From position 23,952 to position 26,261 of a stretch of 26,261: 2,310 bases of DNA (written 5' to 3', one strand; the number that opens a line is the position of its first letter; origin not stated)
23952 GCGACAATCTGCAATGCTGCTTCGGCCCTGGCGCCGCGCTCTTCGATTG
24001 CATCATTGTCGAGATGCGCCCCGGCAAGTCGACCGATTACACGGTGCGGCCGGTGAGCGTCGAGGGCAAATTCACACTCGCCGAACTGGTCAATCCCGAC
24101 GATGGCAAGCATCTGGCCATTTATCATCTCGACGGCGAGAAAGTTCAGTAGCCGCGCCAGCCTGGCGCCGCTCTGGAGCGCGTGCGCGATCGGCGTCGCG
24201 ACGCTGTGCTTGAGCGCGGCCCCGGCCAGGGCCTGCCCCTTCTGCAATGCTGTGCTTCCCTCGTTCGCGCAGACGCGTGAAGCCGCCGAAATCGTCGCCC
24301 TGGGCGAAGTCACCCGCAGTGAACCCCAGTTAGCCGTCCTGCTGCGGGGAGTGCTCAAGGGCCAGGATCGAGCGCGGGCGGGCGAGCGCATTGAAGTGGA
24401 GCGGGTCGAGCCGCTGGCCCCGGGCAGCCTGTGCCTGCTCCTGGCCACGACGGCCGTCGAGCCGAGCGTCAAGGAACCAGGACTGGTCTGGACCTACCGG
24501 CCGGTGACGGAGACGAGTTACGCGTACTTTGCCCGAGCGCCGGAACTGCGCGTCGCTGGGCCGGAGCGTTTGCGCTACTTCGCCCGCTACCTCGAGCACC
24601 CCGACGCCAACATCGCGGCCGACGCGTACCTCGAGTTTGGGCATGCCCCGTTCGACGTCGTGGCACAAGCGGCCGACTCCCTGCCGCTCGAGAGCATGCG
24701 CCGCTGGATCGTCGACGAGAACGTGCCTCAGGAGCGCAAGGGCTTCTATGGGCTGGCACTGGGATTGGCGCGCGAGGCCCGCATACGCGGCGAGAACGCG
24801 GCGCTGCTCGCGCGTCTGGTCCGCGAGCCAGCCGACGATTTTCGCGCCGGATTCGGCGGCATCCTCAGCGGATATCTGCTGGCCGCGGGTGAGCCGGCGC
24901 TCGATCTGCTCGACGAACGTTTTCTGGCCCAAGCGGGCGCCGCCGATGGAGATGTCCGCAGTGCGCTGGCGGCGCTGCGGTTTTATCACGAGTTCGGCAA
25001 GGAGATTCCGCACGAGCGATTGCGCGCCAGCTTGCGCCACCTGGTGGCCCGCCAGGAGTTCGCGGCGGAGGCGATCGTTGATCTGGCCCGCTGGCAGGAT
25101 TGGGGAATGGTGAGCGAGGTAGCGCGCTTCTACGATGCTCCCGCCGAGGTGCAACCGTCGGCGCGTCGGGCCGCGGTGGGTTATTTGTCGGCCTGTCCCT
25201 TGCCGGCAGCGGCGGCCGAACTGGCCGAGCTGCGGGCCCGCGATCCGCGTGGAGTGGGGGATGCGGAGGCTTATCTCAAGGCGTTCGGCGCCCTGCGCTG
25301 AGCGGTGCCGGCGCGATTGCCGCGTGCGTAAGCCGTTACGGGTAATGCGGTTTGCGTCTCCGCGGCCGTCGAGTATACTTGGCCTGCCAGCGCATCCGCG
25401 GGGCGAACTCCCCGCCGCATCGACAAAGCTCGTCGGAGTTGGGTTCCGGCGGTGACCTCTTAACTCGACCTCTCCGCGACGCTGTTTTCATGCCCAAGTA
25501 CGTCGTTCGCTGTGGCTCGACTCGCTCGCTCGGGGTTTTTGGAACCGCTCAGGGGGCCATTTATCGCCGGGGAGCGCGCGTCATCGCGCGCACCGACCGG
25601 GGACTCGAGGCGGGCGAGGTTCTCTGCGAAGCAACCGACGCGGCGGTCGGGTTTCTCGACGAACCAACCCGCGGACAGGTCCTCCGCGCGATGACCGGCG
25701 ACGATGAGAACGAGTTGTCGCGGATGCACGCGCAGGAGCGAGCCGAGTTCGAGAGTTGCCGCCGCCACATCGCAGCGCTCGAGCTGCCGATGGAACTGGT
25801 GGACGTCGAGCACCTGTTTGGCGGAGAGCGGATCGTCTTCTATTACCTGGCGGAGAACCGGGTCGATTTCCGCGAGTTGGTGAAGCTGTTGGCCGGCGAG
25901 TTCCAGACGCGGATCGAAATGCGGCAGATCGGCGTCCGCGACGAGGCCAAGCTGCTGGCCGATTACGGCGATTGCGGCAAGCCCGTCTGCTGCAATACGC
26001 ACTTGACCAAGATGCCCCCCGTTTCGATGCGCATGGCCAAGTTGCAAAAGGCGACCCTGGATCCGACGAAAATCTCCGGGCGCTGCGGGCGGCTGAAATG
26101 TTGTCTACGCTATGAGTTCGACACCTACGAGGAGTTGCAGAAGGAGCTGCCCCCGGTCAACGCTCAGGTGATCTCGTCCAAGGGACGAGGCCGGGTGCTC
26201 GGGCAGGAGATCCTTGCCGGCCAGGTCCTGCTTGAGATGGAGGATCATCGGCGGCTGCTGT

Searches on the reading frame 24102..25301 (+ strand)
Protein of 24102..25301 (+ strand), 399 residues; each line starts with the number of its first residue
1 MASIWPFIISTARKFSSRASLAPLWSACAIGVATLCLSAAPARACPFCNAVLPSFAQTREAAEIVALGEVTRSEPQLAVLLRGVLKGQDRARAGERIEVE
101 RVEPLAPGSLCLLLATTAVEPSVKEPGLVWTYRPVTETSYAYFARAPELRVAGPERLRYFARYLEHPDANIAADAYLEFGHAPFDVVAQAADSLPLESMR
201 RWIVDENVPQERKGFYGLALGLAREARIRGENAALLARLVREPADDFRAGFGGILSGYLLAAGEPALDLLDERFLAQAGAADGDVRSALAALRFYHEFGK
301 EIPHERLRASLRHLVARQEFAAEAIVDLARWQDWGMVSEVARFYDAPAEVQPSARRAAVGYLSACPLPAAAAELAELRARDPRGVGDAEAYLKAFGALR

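Call 4: search_protein_families(library=pfam, proteins=[window:24102-25301:+], max_evalue=0.1)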
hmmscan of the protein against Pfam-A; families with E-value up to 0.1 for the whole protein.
window:24102-25301:+ (399 aa): 0 families

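Call 5: search_protein_families(library=ncbifam, proteins=[window:24102-25301:+], max_evalue=0.01)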
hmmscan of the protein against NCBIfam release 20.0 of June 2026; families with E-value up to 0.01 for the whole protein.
window:24102-25301:+ (399 aa): 0 families

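Call 10: find_homologous_proteins(query=window:24102-25301:+)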
Query window:24102-25301:+ (399 aa): 570 proteins with E <= 0.001 among 8000 candidates; the best 120 are listed.
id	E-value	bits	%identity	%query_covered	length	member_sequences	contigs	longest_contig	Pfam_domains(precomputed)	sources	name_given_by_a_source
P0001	2.3e-255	865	100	100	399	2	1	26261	-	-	-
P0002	7.8e-162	557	66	100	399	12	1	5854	-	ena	-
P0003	9.9e-138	478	61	93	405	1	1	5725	-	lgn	-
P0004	8.6e-129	449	61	90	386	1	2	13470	-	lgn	-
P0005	5.1e-128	446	59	91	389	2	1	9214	-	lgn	-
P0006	8.8e-122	425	62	80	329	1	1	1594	-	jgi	jgi:hypothetical protein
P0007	8.8e-114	399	53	100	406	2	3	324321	-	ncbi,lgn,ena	-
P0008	8.1e-110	386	51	91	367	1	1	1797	-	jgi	jgi:hypothetical protein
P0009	2.6e-107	378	51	98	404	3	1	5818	-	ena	-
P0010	2.8e-107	378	53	96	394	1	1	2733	-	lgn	-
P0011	3.1e-106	374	50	100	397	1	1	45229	-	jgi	-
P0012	3.1e-106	374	50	98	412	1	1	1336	-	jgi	jgi:hypothetical protein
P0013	8.7e-106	373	53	93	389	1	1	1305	-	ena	-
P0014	1.9e-105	372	53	87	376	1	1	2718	-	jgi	jgi:hypothetical protein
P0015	1.9e-105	372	48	98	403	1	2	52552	-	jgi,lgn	jgi:hypothetical protein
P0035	9.2e-102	360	48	100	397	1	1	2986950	-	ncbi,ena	-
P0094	2.3e-97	345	51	87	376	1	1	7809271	-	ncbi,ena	-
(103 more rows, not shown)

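Call 11: find_encoding_contigs(protein=P0094, flank=10000, max_places=2)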
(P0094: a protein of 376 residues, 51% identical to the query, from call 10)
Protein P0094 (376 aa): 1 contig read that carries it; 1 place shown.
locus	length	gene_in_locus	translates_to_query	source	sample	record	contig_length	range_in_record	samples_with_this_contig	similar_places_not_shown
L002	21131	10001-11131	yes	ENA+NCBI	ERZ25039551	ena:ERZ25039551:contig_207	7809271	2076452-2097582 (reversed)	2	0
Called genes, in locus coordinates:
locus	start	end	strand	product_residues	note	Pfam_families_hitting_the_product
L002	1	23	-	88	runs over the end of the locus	PF00364:Biotin_lipoyl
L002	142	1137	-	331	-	PF16881:LIAS_N (weak), PF04055:Radical_SAM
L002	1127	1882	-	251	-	PF21948:LplA-B_cat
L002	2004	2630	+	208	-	PF01668:SmpB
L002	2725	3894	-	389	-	PF01609:DDE_Tnp_1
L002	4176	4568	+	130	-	PF01042:Ribonuc_L-PSP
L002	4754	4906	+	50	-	-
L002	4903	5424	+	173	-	PF00005:ABC_tran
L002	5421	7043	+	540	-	PF12704:MacB_PCD, PF02687:FtsX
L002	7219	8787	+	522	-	-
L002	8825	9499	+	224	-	PF13828:DUF4190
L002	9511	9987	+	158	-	PF11736:DUF3299 (weak)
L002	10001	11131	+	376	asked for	-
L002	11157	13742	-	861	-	-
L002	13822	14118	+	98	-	-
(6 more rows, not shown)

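Call 12: find_encoding_contigs(protein=P0035, flank=10000, max_places=2)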
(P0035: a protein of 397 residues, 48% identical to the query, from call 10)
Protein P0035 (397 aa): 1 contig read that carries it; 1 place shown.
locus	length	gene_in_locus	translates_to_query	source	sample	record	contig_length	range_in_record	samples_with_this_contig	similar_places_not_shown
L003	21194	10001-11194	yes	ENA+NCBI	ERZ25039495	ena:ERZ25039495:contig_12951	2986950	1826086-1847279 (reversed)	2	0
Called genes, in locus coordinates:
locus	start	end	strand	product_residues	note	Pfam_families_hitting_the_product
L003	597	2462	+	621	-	PF13385:Laminin_G_3, PF16656:Pur_ac_phosph_N (faint), PF00149:Metallophos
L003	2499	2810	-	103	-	-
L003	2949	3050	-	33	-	-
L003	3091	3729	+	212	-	-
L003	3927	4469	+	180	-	PF01668:SmpB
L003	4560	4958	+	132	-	PF01042:Ribonuc_L-PSP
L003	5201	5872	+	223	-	PF00005:ABC_tran, PF13304:AAA_21 (faint)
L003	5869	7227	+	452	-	PF12704:MacB_PCD, PF02687:FtsX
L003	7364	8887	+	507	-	PF13646:HEAT_2 (faint)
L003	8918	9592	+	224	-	PF13828:DUF4190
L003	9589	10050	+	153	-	PF11736:DUF3299 (weak)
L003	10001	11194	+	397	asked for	-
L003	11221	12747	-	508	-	-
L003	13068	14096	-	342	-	PF00389:2-Hacid_dh, PF02826:2-Hacid_dh_C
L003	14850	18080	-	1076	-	PF00873:ACR_tran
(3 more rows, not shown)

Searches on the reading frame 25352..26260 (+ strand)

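Call 60: search_protein_families(library=pfam, proteins=[window:25352-26260:+], max_evalue=0.0001)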
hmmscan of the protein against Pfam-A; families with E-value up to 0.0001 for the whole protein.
window:25352-26260:+ (303 aa): 1 family
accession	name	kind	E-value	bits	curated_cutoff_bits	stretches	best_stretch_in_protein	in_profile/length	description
PF04468.17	PSP1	-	1.2e-28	99.7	27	1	109-193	2-86/86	PSP1 C-terminal conserved region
